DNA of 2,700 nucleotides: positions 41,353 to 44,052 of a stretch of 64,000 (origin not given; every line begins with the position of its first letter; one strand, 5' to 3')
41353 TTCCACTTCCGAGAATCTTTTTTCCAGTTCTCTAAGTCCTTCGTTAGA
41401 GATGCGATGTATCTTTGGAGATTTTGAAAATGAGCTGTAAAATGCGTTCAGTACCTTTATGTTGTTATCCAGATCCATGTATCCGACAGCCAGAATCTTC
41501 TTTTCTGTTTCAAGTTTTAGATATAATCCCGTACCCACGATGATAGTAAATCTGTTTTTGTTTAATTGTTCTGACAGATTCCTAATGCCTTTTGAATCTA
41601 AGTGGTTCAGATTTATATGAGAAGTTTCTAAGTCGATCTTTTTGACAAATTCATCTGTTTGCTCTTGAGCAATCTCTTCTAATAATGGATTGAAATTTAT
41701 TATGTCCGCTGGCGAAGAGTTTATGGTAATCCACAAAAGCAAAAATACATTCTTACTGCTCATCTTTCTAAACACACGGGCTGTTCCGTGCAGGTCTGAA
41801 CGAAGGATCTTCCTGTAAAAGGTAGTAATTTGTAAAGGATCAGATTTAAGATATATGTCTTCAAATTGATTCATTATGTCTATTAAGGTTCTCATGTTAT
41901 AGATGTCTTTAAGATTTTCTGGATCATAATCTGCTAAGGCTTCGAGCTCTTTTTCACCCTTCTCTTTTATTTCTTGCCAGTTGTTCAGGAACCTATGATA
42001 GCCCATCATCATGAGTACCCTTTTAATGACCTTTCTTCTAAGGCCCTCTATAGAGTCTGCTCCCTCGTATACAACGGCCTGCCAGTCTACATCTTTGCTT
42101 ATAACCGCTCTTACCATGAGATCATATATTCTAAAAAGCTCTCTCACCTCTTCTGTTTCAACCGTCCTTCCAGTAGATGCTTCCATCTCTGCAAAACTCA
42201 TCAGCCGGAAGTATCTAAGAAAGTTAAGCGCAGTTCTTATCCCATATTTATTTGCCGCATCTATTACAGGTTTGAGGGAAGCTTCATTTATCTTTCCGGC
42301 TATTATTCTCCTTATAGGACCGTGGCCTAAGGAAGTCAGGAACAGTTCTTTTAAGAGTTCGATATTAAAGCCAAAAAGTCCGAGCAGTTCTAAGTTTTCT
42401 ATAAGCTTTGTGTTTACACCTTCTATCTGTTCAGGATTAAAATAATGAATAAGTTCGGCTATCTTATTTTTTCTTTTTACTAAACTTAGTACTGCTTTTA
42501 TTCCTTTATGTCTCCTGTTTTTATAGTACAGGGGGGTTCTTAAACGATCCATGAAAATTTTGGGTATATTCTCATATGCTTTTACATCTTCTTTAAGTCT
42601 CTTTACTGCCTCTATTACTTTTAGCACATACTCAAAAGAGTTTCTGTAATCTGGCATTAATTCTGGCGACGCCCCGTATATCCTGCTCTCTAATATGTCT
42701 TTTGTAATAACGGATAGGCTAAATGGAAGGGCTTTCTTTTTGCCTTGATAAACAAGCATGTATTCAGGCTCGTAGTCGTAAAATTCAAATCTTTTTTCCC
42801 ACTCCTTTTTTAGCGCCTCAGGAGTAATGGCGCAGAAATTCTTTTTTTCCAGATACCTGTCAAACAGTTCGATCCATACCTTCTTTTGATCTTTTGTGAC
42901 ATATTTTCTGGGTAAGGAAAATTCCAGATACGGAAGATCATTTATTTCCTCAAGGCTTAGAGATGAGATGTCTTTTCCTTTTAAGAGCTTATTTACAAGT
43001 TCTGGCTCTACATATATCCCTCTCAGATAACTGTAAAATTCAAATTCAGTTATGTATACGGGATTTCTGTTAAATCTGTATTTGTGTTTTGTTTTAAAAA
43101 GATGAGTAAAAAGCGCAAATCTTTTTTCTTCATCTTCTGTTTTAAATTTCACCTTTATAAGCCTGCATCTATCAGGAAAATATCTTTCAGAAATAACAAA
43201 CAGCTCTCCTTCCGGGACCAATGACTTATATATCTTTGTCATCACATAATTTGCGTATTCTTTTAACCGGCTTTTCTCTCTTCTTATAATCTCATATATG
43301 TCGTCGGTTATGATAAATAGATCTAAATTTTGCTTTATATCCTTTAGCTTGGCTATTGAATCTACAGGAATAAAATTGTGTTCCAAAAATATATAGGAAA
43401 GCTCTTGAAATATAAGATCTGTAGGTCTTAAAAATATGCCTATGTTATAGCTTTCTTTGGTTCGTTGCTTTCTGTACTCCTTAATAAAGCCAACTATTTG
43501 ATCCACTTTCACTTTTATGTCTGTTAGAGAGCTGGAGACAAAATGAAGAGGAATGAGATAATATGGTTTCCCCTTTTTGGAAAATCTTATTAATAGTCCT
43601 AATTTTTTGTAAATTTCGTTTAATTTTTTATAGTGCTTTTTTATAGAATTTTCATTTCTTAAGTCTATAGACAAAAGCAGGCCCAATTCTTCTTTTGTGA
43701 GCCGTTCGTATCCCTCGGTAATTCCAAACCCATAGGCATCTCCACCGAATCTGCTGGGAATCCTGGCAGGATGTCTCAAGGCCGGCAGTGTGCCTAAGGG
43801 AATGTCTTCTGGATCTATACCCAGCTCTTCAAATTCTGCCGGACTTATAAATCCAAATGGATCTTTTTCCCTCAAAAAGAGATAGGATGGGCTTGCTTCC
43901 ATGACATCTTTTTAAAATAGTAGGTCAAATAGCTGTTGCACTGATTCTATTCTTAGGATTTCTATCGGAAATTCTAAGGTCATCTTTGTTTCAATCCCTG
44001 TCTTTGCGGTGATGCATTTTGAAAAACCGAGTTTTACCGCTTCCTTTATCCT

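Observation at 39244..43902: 1552-aa orphan protein translationally wired between radA and mnmG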

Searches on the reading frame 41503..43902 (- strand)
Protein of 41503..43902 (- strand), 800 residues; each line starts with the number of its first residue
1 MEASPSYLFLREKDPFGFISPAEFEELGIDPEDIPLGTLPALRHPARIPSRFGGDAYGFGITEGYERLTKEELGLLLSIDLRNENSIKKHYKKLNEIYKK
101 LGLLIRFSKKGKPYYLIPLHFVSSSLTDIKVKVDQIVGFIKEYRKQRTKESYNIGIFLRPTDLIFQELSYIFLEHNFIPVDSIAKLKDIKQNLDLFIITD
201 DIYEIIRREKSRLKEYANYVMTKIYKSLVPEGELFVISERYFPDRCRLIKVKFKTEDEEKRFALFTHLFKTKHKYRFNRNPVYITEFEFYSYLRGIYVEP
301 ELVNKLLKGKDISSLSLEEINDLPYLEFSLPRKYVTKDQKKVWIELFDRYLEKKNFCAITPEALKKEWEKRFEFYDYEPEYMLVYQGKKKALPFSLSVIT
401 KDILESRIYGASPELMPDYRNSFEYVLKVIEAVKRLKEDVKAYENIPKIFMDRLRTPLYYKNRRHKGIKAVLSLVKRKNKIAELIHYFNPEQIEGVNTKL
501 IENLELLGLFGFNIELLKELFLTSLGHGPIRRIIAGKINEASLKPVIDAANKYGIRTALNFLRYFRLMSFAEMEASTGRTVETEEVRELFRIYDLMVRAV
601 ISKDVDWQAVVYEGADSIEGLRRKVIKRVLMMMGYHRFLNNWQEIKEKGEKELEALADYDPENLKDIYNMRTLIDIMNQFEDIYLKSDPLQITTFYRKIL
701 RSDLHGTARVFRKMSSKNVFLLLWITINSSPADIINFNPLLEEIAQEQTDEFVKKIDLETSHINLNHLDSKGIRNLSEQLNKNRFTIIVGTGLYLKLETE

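Call 24: predict_structure(alignment_id=A2)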
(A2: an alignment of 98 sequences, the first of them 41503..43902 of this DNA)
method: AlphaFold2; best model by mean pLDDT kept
length: 800 residues; sequences in the alignment: 98
mean_pLDDT: 87.6   pTM: 0.84
mean pLDDT of the five models: 87.6, 87.6, 86.3, 86.1, 84.6
residues with pLDDT >= 90: 383; 70-90: 382; 50-70: 29; < 50: 6
segments of 3 or more residues with pLDDT < 50: 1-6
pLDDT, mean of each block of 10 residues (from residue 1): 47 74 89 86 74 67 70 84 85 89 87 87 81 93 88 91 85 91 88 95 82 92 96 94 83 91 91 81 89 81 85 87 87 78 95 95 88 90 96 92 91 86 96 92 90 94 93 97 96 90 95 96 95 92 91 93 97 89 94 92 76 75 91 91 87 86 89 90 76 87 88 92 91 89 81 93 84 89 89 86
secondary structure, 60 per line:
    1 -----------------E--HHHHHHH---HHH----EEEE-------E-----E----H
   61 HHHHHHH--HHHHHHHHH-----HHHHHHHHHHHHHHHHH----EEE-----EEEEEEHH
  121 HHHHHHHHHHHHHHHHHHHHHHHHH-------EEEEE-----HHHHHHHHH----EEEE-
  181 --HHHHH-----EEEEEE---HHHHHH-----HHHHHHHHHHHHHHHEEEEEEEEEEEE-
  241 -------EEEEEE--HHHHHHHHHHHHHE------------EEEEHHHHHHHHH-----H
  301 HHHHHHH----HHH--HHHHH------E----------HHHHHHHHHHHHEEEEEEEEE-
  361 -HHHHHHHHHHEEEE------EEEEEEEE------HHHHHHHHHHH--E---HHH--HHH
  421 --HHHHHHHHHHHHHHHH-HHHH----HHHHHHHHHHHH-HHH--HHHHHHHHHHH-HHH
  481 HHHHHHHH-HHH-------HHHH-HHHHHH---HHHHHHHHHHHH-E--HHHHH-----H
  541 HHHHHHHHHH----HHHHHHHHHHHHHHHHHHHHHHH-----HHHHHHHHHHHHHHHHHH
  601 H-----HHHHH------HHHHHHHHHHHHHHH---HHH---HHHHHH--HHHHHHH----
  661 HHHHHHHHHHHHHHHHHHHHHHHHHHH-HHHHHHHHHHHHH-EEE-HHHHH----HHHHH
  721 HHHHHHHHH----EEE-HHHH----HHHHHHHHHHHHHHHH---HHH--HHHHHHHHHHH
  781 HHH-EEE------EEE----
elements in order (helices of 4 or more, strands of 3 or more residues): H21-27 E38-41 H60-67 H70-78 H84-100 E105-107 E113-118 H119-145 E153-157 H163-171 E176-179 H183-187 E193-198 H202-207 H213-227 E228-239 E248-253 H256-268 E282-285 H286-294 H300-307 H317-321 H339-350 E351-359 H362-371 E372-375 E382-389 H396-406 H423-438 H440-443 H448-459 H466-476 H478-488 H500-503 H505-510 H514-525 H530-534 H540-550 H555-577 H583-601 H607-611 H618-632 H642-647 H650-656 H661-687 H689-701 E703-705 H707-711 H716-729 E734-736 H738-741 H746-761 H770-783 E785-787 E794-796

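Call 29: fold_search(model_id=the predicted structure, library=pdb)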
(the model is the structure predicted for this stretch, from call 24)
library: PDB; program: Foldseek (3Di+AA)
matches with E <= 10: 978; with E <= 0.001: 0
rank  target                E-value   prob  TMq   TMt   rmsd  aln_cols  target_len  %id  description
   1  5f8e_C                1.2e-03  0.97  0.12  0.24  19.0       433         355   10  Rv2258c-SAH (released 2016-06-29)
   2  5f8f_B                1.3e-03  0.98  0.13  0.25  18.4       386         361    9  Rv2258c-SFG (released 2016-06-29)
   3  5f8c_B                1.7e-03  0.96  0.13  0.24  19.1       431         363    9  Rv2258c-unbound (released 2016-06-29)
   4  5f8c_A                2.1e-03  0.99  0.13  0.26  18.8       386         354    8  Rv2258c-unbound (released 2016-06-29)
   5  4htf_A                2.3e-03  1.00  0.16  0.43   9.1       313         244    9  Crystal structure of S-adenosylmethionine-dependent methyltransferase from Escherichia coli in complex with S-adenosyl (released 2012-11-21)
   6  3dtn_A                2.5e-03  1.00  0.16  0.46   9.3       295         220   12  Crystal structure of putative Methyltransferase-MM_2633 from Methanosarcina mazei . (released 2008-09-09)
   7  1x1a                  2.9e-03  0.96  0.13  0.27  16.6       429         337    9  Crystal structure of BchU complexed with S-adenosyl-L-methionine (released 2006-07-18)
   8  9fd3                  3.2e-03  1.00  0.14  0.43  11.1       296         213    9  CysG(N-16)-D190N mutant in complex with SAH from Kitasatospora cystarginea (released 2024-08-21)
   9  8x8i_A                3.2e-03  0.97  0.11  0.29  16.1       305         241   12  The structure of AbBioc in complex with SAM cofactor (released 2024-11-13)
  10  5f8e_B                3.4e-03  0.96  0.13  0.26  19.3       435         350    9  Rv2258c-SAH (released 2016-06-29)
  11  8x8j_B                3.5e-03  0.98  0.11  0.31  16.6       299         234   11  The structure of AbBioc in complex with inhibitor sinefungin (released 2024-11-13)
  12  8x8i_B                4.4e-03  0.99  0.12  0.34  15.7       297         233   11  The structure of AbBioc in complex with SAM cofactor (released 2024-11-13)
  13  8x8j_A                4.8e-03  1.00  0.14  0.39   9.8       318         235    9  The structure of AbBioc in complex with inhibitor sinefungin (released 2024-11-13)
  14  9fcs_A                7.9e-03  1.00  0.15  0.44  10.5       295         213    8  CysG(N-16)-H122N mutant in complex with SAH from Kitasatospora cystarginea (released 2024-08-21)
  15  8bgz_A                9.0e-03  1.00  0.16  0.34  11.7       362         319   10  O-Methyltransferase Plu4890 (mutant H229N) in complex with SAH and AQ-256 (released 2023-03-08)
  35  3dtn_B                1.8e-02  1.00  0.16  0.47   8.7       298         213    9  Crystal structure of putative Methyltransferase-MM_2633 from Methanosarcina mazei . (released 2008-09-09)
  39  4htf_B                1.9e-02  1.00  0.16  0.44   9.1       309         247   10  Crystal structure of S-adenosylmethionine-dependent methyltransferase from Escherichia coli in complex with S-adenosyl (released 2012-11-21)
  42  9fcy_A                2.2e-02  1.00  0.16  0.50   9.6       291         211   12  CysG(N-16)-R21K mutant in complex with SAH from Kitasatospora cystarginea (released 2024-08-21)
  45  9fcy_B                2.6e-02  1.00  0.16  0.48   9.7       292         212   11  CysG(N-16)-R21K mutant in complex with SAH from Kitasatospora cystarginea (released 2024-08-21)
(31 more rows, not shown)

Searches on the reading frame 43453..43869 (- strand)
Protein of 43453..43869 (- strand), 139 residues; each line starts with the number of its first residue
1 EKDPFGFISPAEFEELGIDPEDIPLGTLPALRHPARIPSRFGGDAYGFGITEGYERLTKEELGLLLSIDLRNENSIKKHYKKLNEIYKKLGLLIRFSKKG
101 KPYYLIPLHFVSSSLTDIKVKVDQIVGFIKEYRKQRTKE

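Call 91: find_homologous_proteins(query=A8, max_evalue=0.01)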
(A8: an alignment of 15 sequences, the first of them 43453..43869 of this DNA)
Query A8 (15 sequences) (139 aa, profile of the alignment): 75 proteins with E <= 0.01 among 1560 candidates.
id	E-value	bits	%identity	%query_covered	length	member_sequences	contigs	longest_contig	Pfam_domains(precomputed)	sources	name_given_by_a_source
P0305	8.0e-60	218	59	100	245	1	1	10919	-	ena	-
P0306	2.2e-59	217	60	97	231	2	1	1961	-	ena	-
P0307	4.7e-59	216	59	100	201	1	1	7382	-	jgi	-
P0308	3.4e-58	213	61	97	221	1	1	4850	-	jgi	jgi:hypothetical protein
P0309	4.2e-58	213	60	100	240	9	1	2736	-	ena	-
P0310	4.5e-58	213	58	92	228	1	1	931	-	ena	-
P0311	1.0e-57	211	56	100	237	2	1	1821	-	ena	-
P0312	4.2e-57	210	53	100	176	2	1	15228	-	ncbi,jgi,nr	ncbi:MAG: hypothetical protein JRJ69_04240 [Deltaproteobacteria bacterium]|nr:hypothetical protein [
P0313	5.8e-57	209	50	100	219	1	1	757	-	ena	-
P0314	7.6e-57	209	53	100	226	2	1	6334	-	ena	-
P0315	7.8e-57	209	55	100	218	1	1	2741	-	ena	-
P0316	1.4e-56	208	55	100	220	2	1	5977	-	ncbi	-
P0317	1.7e-56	208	58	100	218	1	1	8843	-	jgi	jgi:hypothetical protein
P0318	4.4e-55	203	63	92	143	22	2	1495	-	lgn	-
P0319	1.7e-54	201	47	97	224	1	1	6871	-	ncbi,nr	ncbi:MAG: hypothetical protein H6Q51_1101, partial [Deltaproteobacteria bacterium]|nr:hypothetical p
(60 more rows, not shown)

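Call 92: search_solved_structures(query=A8, max_evalue=10, show_alignments=2)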
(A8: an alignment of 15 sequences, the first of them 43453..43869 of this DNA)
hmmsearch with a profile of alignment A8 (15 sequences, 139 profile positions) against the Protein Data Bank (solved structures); distinct sequences matched with E-value up to 10: 2.
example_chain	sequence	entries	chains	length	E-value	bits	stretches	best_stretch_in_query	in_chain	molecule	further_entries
1o54_A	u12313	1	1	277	0.75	12.6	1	59-108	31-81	SAM-dependent O-methyltransferase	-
7rmy_A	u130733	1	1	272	3.2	10.6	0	51-96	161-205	De Novo designed tunable homodimer, D_3-337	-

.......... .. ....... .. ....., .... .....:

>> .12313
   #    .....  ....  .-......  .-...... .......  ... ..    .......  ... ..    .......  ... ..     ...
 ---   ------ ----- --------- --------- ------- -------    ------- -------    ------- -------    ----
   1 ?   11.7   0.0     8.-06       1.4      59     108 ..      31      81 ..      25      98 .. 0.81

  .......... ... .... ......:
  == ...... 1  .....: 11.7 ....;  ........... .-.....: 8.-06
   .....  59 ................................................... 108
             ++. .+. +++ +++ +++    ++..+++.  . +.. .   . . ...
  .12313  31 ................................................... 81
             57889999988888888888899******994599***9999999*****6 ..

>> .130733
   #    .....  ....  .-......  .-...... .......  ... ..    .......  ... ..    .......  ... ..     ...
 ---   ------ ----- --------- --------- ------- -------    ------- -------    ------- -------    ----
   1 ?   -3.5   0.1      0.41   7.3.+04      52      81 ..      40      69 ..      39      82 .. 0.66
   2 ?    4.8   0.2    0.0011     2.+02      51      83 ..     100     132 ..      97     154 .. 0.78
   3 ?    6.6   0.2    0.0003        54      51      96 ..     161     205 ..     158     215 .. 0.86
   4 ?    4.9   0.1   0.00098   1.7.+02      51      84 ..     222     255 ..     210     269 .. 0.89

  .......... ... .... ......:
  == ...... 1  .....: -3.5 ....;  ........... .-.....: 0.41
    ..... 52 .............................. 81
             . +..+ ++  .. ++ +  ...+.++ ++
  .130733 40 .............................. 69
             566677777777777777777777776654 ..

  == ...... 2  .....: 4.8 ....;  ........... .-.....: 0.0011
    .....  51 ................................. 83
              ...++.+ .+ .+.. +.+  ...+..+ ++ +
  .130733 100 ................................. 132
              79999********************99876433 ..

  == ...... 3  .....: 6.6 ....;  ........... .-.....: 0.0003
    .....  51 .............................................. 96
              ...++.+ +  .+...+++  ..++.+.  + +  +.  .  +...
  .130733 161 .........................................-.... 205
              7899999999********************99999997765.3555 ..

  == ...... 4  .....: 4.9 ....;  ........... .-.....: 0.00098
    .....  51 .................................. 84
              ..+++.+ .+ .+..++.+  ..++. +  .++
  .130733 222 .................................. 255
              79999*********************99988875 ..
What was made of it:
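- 43543..43902 (-): Residues 1-120: the most conserved part of the protein. It has the motif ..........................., then three helices and a beta-hairpin (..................). It looks winged-helix-like; its role is unknown. The PDB hit 1o54 at E 0.75 is not significant (call 92).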
